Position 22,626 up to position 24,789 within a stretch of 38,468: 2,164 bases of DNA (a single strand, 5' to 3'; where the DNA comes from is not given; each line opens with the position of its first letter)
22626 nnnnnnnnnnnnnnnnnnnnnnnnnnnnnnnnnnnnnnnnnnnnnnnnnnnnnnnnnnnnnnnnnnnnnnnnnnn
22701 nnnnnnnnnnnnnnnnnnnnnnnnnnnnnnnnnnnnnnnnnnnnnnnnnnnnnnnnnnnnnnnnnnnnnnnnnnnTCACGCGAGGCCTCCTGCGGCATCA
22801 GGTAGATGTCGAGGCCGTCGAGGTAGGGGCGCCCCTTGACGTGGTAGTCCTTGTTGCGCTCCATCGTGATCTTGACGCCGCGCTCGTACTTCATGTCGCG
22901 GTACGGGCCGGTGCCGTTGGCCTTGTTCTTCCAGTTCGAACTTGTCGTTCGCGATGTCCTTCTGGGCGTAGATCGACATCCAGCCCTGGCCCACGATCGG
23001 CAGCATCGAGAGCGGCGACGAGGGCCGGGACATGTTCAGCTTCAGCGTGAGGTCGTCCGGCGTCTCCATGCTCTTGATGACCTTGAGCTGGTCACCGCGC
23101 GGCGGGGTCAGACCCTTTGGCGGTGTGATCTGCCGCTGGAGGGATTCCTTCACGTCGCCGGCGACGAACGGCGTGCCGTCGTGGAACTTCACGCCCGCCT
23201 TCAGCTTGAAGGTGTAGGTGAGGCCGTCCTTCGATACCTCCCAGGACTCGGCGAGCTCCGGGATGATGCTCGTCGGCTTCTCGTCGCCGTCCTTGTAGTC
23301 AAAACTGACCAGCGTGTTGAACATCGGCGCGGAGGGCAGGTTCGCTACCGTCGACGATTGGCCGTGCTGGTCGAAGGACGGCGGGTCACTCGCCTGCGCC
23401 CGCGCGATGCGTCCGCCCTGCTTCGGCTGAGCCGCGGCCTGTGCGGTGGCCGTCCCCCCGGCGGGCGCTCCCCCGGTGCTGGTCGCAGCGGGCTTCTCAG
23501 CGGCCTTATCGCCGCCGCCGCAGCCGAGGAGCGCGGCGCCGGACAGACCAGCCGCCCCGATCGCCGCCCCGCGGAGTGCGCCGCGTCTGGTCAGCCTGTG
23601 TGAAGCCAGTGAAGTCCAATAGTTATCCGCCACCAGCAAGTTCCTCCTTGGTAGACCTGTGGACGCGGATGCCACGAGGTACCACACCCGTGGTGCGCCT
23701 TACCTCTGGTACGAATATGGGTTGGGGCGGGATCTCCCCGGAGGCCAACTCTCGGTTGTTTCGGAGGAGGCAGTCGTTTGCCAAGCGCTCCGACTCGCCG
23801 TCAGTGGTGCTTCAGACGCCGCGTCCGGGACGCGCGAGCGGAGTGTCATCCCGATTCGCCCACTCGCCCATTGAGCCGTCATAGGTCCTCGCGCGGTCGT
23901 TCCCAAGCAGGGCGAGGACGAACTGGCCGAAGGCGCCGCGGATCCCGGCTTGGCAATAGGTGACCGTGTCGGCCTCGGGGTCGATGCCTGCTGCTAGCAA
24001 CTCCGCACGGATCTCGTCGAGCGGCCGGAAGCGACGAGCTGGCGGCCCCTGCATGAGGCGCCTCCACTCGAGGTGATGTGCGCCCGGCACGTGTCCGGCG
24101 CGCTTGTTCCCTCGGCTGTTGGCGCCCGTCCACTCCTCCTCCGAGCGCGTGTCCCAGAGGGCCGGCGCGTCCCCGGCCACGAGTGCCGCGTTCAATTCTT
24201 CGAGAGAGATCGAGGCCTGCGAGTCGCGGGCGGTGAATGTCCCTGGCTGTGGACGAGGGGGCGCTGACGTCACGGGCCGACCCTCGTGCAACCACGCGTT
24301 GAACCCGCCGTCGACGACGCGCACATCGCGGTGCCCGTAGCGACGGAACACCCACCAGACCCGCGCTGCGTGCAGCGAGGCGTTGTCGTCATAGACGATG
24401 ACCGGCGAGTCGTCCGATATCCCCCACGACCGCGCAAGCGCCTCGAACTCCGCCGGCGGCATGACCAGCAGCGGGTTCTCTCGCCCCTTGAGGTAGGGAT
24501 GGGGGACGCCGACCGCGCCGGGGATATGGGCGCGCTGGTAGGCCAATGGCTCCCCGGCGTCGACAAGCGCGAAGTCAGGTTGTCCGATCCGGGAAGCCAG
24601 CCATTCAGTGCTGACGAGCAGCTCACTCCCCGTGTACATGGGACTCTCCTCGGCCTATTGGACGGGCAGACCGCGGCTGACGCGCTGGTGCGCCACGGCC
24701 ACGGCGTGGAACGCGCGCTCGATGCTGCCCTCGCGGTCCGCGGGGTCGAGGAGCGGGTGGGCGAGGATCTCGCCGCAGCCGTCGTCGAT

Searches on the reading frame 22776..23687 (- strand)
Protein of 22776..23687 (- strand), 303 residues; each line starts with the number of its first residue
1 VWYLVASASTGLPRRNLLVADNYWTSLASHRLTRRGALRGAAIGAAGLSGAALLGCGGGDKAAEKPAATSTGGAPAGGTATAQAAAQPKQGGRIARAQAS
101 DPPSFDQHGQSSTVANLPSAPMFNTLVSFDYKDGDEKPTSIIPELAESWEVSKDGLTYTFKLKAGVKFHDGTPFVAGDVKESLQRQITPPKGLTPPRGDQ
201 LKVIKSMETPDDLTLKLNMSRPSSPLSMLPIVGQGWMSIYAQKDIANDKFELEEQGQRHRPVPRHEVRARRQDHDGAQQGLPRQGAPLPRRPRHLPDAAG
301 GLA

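Call 73: search_protein_families(library=pfam, proteins=[window:22776-23687:-], max_evalue=0.00001)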
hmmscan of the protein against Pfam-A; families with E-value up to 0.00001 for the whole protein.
window:22776-23687:- (303 aa): 1 family
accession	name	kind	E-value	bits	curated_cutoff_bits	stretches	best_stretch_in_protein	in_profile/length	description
PF00496.27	SBP_bac_5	-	7.7e-26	91.5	32.4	1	141-234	2-93/368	Bacterial extracellular solute-binding proteins, family 5 Middle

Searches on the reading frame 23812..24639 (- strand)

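Call 73: search_protein_families(library=pfam, proteins=[window:23812-24639:-], max_evalue=0.00001)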
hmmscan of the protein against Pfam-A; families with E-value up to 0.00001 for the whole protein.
window:23812-24639:- (275 aa): 1 family
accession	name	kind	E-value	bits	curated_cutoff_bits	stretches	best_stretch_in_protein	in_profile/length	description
PF00581.25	Rhodanese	-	1.6e-34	118.8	22.2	2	10-118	1-101/102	Rhodanese-like domain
